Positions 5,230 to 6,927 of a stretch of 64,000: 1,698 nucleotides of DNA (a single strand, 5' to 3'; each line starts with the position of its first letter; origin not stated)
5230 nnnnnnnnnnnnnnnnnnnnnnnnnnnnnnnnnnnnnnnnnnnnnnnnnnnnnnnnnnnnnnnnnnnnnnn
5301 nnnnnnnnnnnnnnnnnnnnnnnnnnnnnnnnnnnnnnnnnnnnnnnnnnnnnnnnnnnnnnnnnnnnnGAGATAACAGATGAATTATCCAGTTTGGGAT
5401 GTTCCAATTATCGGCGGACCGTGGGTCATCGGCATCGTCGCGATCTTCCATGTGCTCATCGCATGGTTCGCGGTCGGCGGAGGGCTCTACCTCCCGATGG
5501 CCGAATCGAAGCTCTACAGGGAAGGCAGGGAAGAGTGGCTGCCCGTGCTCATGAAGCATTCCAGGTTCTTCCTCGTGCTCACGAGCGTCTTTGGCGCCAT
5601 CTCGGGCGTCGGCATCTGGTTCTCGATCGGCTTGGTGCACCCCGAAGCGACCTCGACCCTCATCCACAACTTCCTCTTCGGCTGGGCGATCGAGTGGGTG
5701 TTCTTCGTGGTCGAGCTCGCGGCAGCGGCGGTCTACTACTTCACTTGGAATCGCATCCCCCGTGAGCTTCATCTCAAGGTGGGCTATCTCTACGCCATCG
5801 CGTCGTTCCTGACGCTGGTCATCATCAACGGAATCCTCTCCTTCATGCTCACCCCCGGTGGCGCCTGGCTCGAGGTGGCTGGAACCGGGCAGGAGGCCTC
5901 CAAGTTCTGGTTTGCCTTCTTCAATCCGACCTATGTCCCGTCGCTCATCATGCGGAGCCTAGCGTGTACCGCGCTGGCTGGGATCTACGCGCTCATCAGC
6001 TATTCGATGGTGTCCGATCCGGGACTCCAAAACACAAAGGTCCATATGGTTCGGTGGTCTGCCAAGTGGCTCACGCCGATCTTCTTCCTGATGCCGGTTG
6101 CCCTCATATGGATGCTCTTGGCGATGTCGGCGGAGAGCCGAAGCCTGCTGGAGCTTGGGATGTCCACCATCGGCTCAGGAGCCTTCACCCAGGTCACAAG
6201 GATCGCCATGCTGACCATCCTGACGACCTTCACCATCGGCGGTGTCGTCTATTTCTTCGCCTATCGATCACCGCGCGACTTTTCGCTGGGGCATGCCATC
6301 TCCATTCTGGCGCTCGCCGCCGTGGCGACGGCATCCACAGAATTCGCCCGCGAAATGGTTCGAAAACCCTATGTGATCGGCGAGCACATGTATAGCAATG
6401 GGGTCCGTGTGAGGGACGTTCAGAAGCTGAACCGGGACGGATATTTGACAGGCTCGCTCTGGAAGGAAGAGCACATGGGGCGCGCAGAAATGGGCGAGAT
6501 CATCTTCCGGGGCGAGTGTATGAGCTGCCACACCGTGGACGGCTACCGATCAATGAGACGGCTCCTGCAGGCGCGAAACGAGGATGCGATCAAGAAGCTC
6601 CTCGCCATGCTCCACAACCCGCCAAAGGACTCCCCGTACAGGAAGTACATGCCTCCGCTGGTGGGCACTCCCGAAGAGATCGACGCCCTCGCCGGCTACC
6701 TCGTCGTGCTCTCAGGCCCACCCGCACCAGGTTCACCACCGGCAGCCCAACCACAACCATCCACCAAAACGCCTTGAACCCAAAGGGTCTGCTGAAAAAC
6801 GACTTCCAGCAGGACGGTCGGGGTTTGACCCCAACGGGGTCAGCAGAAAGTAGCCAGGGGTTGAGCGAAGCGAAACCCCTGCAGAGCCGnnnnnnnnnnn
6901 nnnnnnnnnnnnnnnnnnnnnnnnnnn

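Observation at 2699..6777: Rieske/cytochrome b operon bracketed by two CydA-like membrane proteins, the second fused to a cytochrome c domain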

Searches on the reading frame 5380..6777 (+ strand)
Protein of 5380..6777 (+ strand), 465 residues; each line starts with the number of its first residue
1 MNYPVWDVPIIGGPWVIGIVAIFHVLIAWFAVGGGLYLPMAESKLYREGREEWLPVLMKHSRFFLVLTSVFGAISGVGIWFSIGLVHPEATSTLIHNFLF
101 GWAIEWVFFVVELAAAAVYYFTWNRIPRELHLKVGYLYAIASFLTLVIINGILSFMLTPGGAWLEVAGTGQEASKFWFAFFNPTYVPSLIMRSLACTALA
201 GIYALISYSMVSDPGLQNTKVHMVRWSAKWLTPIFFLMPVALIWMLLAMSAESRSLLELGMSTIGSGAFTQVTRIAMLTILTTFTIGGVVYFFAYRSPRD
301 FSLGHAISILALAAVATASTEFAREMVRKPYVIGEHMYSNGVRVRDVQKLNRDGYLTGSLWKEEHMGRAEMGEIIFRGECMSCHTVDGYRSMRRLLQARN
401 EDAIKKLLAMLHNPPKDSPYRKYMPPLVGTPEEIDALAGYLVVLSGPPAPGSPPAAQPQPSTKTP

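Call 3: search_protein_families(library=pfam, proteins=[window:5380-6777:+], max_evalue=1)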
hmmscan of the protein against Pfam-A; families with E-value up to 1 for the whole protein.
window:5380-6777:+ (465 aa): 3 families
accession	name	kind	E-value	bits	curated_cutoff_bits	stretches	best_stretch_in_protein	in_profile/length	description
PF01654.22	Cyt_bd_oxida_I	-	1.2e-17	64.1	26.2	1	16-217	5-203/418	Cytochrome bd terminal oxidase subunit I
PF13442.11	Cytochrome_CBB3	-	0.003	18.3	27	1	369-441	3-68/68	Cytochrome C oxidase, cbb3-type, subunit III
PF00034.26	Cytochrom_C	-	0.02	16.6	21.3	1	371-442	3-87/90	Cytochrome c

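Call 6: search_protein_families(library=ncbifam, proteins=[window:5380-6777:+], max_evalue=1)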
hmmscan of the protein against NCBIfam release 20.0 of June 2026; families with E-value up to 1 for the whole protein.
window:5380-6777:+ (465 aa): 2 families
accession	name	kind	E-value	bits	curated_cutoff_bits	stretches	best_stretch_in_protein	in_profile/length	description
NF011609.0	PRK15035.1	equivalog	0.012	14.6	1025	1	6-188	2-183/514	cytochrome bd-II oxidase subunit 1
NF040606.1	CytoC_perox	subfamily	0.044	13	150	1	331-391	255-320/524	di-heme-cytochrome C peroxidase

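Call 14: find_homologous_proteins(query=window:5380-6777:+, max_evalue=0.00001)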
Query window:5380-6777:+ (465 aa): 5531 proteins with E <= 0.00001 among 8000 candidates; the best 120 are listed.
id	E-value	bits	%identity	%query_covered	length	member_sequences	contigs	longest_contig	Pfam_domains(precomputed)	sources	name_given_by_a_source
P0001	0.0e+0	1058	100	100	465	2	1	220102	PF01654.23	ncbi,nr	ncbi:MAG: cytochrome ubiquinol oxidase subunit I [Armatimonadetes bacterium]|nr:cytochrome ubiquinol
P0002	9.2e-251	851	81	96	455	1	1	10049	PF01654.23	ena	-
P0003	9.3e-247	837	80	96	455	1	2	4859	PF13442.12,PF01654.23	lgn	-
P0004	4.2e-239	812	76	97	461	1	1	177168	PF01654.23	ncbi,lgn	-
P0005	7.3e-239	811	76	100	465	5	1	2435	PF01654.23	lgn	-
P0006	2.1e-235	800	77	96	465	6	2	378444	PF01654.23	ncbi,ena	-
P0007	4.5e-234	796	78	96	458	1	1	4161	PF01654.23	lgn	-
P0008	5.4e-234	795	75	98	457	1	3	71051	PF01654.23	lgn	-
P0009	7.9e-234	795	74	99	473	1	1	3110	PF01654.23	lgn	-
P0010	1.6e-232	791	74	100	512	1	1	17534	PF01654.23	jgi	jgi:cytochrome bd ubiquinol oxidase subunit I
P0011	2.4e-231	787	75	98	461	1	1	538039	PF01654.23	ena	-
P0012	2.1e-230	784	75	98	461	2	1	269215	PF01654.23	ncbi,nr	ncbi:MAG: cytochrome ubiquinol oxidase subunit I [Fimbriimonadaceae bacterium]|nr:cytochrome ubiquin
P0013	2.7e-230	783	73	97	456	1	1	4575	PF01654.23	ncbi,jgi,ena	jgi:cytochrome bd-type quinol oxidase subunit 1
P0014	4.6e-230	782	74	99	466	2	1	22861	PF01654.23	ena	-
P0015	5.8e-230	782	74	98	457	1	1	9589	PF01654.23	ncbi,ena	-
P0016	8.9e-230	782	74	98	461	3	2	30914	PF01654.23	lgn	-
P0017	1.7e-229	781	74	98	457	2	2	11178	PF01654.23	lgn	-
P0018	2.8e-229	780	74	97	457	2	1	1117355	PF01654.23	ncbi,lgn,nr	ncbi:MAG: cytochrome ubiquinol oxidase subunit I [Armatimonadetes bacterium]|nr:cytochrome ubiquinol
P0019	4.2e-229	779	75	96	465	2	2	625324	PF01654.23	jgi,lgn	-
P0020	5.2e-229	779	74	100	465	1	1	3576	PF01654.23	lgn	-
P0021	1.3e-228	778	75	96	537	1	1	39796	PF01654.23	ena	-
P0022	1.5e-228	777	75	97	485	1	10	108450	PF01654.23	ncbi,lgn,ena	-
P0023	3.0e-228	776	75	97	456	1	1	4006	PF01654.23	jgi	jgi:cytochrome bd-type quinol oxidase subunit 1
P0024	4.5e-228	776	74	97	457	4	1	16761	PF01654.23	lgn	-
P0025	4.5e-228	776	76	96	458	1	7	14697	PF01654.23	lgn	-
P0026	6.8e-228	775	75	95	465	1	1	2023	PF01654.23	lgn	-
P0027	1.3e-227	774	73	99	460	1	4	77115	PF01654.23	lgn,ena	-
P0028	2.3e-227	774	74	98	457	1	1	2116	PF01654.23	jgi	-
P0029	4.3e-227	773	71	99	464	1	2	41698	PF01654.23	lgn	-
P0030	4.6e-227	773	75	97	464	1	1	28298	PF01654.23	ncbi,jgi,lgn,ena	jgi:cytochrome bd-type quinol oxidase subunit 1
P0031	2.1e-226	770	74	96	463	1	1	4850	PF01654.23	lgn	-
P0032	3.1e-226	770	74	97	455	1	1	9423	PF01654.23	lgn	-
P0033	3.4e-226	770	74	96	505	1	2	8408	PF01654.23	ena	-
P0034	4.7e-226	769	73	99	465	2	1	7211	PF01654.23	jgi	jgi:cytochrome bd-type quinol oxidase subunit 1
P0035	7.1e-226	769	73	96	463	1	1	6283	PF01654.23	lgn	-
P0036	3.6e-225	766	73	98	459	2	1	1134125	PF13442.12,PF01654.23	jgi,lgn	-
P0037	4.7e-225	766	72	100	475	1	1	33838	PF01654.23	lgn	-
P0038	1.8e-224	764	74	96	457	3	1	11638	PF01654.23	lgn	-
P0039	3.8e-223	760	72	96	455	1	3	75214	PF01654.23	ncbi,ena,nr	ncbi:MAG TPA: cytochrome ubiquinol oxidase subunit I [Fimbriimonadaceae bacterium]|nr:cytochrome ubi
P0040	4.5e-223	759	73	96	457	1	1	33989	PF01654.23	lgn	-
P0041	6.1e-223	759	71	99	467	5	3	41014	PF13442.12,PF01654.23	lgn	-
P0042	8.6e-223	758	72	99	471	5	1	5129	PF01654.23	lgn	-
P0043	8.7e-223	758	73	96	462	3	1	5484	PF01654.23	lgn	-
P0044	1.8e-222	757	73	99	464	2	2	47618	PF01654.23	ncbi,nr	ncbi:MAG: cytochrome ubiquinol oxidase subunit I [Chloroherpetonaceae bacterium]|nr:cytochrome ubiqu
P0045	2.6e-222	757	71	96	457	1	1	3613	PF01654.23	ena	-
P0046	4.8e-222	756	71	98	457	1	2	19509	PF01654.23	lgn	-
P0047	1.2e-221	755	71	99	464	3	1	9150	PF01654.23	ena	-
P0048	1.7e-221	754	74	96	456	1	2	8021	PF00034.27,PF01654.23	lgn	-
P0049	2.2e-221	754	73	96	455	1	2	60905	PF01654.23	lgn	-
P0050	3.4e-221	753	71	97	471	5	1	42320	PF01654.23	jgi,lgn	jgi:cytochrome bd-type quinol oxidase subunit 1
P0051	5.6e-221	753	73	96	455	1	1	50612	PF01654.23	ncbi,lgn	ncbi:MAG: cytochrome ubiquinol oxidase subunit I [Fimbriimonadaceae bacterium]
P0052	7.0e-221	752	73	97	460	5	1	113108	PF01654.23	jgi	-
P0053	1.0e-220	752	72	96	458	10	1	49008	PF01654.23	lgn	-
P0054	1.6e-220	751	72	97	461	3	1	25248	PF01654.23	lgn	-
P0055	1.6e-220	751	73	96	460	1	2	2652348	PF01654.23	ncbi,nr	ncbi:MAG: cytochrome ubiquinol oxidase subunit I [Fimbriimonadaceae bacterium]|nr:cytochrome ubiquin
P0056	3.4e-220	750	73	98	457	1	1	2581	PF01654.23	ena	-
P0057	5.2e-220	749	72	96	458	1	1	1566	PF01654.23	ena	-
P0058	7.9e-220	749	73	96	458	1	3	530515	PF01654.23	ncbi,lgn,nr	ncbi:MAG: cytochrome ubiquinol oxidase subunit I [Chthonomonas sp.]|nr:cytochrome ubiquinol oxidase 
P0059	1.3e-219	748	72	97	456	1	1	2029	PF01654.23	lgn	-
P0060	2.2e-219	747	75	95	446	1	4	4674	PF01654.23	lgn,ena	-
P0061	3.5e-219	747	71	97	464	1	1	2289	PF01654.23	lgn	-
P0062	4.3e-219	746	71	96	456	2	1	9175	PF01654.23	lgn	-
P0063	5.6e-219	746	72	99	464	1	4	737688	PF01654.23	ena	-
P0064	8.5e-219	745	72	96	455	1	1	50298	PF01654.23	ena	-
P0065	9.1e-218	742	70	100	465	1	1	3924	PF01654.23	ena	-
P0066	2.2e-217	741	72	96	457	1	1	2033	PF13442.12,PF01654.23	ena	-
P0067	2.3e-217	741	69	98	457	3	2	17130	PF01654.23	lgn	-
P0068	3.2e-217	740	73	96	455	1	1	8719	PF01654.23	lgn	-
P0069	5.2e-217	739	72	96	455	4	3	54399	PF01654.23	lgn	-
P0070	1.5e-215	735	71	96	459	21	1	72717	PF01654.23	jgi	-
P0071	1.7e-215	734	69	99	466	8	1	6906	PF01654.23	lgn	-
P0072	2.3e-215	734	72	96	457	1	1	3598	PF01654.23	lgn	-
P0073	3.5e-215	733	72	95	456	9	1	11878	PF01654.23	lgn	-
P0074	8.4e-215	732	69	100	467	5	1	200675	PF01654.23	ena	-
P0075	1.2e-213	728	69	99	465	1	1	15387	PF01654.23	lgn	-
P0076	3.3e-213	727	68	98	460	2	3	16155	PF01654.23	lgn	-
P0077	1.1e-212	725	71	96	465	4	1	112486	PF01654.23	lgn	-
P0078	2.1e-211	721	74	92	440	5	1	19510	PF01654.23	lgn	-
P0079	4.6e-211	720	68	98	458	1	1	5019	PF01654.23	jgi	jgi:cytochrome bd-type quinol oxidase subunit 1/mono/diheme cytochrome c family protein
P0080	1.2e-209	715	66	98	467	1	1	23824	PF01654.23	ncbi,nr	ncbi:MAG: cytochrome ubiquinol oxidase subunit I [Capsulimonadales bacterium]|nr:cytochrome ubiquino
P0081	5.9e-209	713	68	97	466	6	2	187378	PF01654.23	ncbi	-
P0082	2.0e-208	711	67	100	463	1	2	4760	PF01654.23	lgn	-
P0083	5.9e-208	710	68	97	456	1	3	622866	PF01654.23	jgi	jgi:cytochrome bd-type quinol oxidase subunit 1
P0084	1.4e-207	708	65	99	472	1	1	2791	PF13442.12,PF01654.23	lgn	-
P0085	3.5e-207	707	66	97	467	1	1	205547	PF01654.23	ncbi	ncbi:MAG: hypothetical protein OHK0029_07910 [Armatimonadaceae bacterium]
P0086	7.7e-207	706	68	97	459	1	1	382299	PF00034.27,PF01654.23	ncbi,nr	ncbi:MAG: cytochrome ubiquinol oxidase subunit I [Armatimonadetes bacterium]|nr:cytochrome ubiquinol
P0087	4.9e-205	700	65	98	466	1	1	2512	PF01654.23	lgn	-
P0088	1.4e-203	695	65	97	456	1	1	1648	PF01654.23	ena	-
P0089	1.7e-203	695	67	96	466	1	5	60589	PF01654.23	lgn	-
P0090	2.1e-203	695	66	97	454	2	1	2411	PF01654.23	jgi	jgi:cytochrome bd-type quinol oxidase subunit 1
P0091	4.2e-203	694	66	98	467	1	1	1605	PF01654.23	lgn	-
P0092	1.0e-202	692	64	98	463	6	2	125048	PF01654.23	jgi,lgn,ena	-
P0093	4.0e-202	690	66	97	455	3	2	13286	PF01654.23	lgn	-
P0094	7.2e-201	686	64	96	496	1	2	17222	PF01654.23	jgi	jgi:mono/diheme cytochrome c family protein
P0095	4.4e-200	684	67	97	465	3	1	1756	PF01654.23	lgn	-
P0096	3.4e-199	681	65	95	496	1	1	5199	PF01654.23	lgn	-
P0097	9.0e-199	679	63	100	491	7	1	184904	PF01654.23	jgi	-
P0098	3.4e-198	677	64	100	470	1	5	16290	PF01654.23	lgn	-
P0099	2.3e-197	675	64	97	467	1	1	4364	PF01654.23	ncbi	-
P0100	1.5e-196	672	63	97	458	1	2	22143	PF01654.23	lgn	-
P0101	2.4e-196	671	64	96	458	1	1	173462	PF01654.23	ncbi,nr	ncbi:MAG TPA: cytochrome ubiquinol oxidase subunit I [Fimbriimonadaceae bacterium]|nr:cytochrome ubi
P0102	7.0e-196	670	63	100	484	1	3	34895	PF01654.23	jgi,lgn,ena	jgi:mono/diheme cytochrome c family protein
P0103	1.2e-195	669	63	98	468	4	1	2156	PF01654.23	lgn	-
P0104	1.5e-195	669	66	95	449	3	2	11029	PF13442.12,PF01654.23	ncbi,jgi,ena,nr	ncbi:MAG TPA: cytochrome ubiquinol oxidase subunit I [Bryobacteraceae bacterium]|nr:cytochrome ubiqu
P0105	7.3e-195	666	64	97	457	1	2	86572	PF01654.23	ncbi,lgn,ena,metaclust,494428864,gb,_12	metaclust:\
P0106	9.1e-195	666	63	97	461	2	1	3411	PF01654.23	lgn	-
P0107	1.0e-194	666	61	100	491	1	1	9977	PF01654.23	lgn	-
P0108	1.1e-194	666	63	97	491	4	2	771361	PF01654.23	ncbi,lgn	-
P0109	2.4e-194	665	64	98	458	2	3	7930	PF00034.27,PF01654.23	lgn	-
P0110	3.0e-194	664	63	97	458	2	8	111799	PF01654.23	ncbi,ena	-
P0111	5.0e-194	664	62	98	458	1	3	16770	PF01654.23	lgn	-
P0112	6.1e-194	663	63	98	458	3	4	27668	PF01654.23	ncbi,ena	-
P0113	5.0e-193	660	62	100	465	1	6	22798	PF01654.23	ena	-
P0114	1.7e-192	659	62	100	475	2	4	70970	PF01654.23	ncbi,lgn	-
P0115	2.0e-192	658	62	99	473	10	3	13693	PF01654.23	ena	-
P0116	2.1e-192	658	63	98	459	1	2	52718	PF01654.23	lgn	-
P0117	6.2e-192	657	61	99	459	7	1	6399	PF01654.23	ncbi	-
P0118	2.3e-191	655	63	99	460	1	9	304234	PF00034.27,PF01654.23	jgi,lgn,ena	-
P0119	2.7e-191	655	63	97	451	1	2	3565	PF01654.23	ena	-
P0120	5.4e-191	654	64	95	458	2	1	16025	PF01654.23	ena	-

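Call 17: find_related_loci(query=A1, collection=genome_contigs, flank=6000)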
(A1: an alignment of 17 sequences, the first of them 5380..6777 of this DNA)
Query A1 (465 aa) in genome_contigs; peptide patterns used: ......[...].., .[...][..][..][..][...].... (x = any residue, [..] = any of these).
600 stretches matched a pattern (row limit reached: there are more); 593 encode a relative of the query (tblastn E <= 1e-3); the best 80 are kept; 80 distinct loci.
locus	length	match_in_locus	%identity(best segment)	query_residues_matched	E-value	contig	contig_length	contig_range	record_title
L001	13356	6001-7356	76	1-452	0e+0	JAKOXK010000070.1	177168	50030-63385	MAG: Armatimonadota bacterium isolate JPNG_metabat.53 k201_696018, whole genome shotgun sequence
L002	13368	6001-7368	75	1-457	0e+0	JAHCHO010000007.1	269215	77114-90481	MAG: Fimbriimonadaceae bacterium isolate TGS_ARM4 ARM4_7, whole genome shotgun sequence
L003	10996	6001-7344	72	1-448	0e+0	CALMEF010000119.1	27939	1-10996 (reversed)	MAG TPA_asm: uncultured Armatimonadetes bacterium isolate SRR2107210_bin.46_CONCOCT_v1.1_MAG genome assembly, contig: ER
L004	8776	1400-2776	73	1-459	0e+0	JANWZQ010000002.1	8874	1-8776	MAG: Chthonomonadaceae bacterium isolate SKYG99 k141_154794, whole genome shotgun sequence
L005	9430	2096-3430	71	1-445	0e+0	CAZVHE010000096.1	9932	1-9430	MAG TPA_asm: uncultured Chthonomonas sp. isolate SRP290908_co2_69 genome assembly, contig: NODE_10100_length_9932_cov_5.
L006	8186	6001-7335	71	1-445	0e+0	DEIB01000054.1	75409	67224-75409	MAG TPA_asm: Chthonomonas sp. UBA2785 UBA2785_contig_529, whole genome shotgun sequence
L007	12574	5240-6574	71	1-445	0e+0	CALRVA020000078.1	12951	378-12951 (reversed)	MAG: Archangium gephyra isolate JJ-DHS19-233-1-m1-bin228 genome assembly, contig: JJ-OR12-02-C767, whole genome shotgun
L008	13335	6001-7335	71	1-445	0e+0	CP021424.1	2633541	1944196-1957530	Armatimonadetes bacterium Uphvl-Ar2 genome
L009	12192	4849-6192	74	1-446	0e+0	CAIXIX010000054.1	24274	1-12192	MAG: uncultured Chthonomonas sp. isolate AM-2014_bin-3721 genome assembly, contig: bin-3721:054/614, whole genome shotgu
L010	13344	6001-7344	73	1-448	0e+0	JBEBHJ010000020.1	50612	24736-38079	MAG: Fimbriimonadaceae bacterium isolate ATF_19 NODE_168_length_50612_cov_3.595787, whole genome shotgun sequence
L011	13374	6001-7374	66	1-454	0e+0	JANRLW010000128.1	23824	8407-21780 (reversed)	MAG: Capsulimonadales bacterium isolate bins.489 k141_3238347, whole genome shotgun sequence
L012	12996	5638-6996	68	1-452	0e+0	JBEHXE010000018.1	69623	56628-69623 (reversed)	MAG: Armatimonadota bacterium isolate ES1.bin.37 NODE_400_length_69623_cov_6.725821, whole genome shotgun sequence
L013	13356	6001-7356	71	1-452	0e+0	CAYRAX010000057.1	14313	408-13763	MAG TPA_asm: uncultured Chthonomonas sp. isolate SRP189682_co1_372 genome assembly, contig: NODE_8966_length_14313_cov_4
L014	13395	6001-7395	67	1-464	0e+0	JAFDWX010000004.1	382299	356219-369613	MAG: Armatimonadota bacterium isolate SZAS-8 ARMAT-KAN-5__4__length-382299, whole genome shotgun sequence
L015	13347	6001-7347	64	1-447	0e+0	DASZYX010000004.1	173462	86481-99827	MAG TPA_asm: Fimbriimonadaceae bacterium isolate SMAG_U6221 k141_903092, whole genome shotgun sequence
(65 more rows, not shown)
